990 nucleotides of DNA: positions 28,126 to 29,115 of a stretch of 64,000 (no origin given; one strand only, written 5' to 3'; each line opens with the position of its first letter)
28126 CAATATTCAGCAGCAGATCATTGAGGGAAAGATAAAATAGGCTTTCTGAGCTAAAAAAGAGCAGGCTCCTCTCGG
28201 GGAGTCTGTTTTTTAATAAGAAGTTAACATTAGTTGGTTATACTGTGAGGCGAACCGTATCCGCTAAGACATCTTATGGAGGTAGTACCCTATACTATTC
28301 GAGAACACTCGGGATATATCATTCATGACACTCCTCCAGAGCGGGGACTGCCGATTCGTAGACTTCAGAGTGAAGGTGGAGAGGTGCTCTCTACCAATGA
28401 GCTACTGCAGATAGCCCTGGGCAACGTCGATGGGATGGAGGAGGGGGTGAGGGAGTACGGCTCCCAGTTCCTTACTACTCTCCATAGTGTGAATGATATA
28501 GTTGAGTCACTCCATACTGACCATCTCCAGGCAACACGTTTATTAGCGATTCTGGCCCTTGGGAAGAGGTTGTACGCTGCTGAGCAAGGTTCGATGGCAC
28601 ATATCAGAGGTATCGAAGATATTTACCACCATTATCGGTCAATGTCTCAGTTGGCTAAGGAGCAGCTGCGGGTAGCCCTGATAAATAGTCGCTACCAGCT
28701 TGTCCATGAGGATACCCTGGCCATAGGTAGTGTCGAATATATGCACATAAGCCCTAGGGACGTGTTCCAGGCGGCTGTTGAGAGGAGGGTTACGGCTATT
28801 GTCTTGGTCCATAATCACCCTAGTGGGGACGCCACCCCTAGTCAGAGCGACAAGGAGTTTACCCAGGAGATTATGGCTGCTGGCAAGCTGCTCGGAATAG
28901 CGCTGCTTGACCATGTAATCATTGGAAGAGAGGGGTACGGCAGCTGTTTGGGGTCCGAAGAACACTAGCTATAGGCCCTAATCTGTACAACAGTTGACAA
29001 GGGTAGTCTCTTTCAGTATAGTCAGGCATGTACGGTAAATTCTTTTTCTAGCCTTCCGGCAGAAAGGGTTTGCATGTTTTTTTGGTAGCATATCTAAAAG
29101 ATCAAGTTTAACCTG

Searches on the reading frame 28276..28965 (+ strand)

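Call 87: search_protein_families(library=pfam, proteins=[window:28276-28965:+], max_evalue=0.01)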
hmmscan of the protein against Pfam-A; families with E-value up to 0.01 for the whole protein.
window:28276-28965:+ (230 aa): 2 families
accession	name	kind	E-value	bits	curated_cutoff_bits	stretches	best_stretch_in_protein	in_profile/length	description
PF04002.20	RadC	-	6.8e-34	116.8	22.1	1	114-224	5-116/121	RadC-like JAB domain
PF14464.11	Prok-JAB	-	2.9e-06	27.6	25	1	138-206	45-95/114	Prokaryotic homologs of the JAB domain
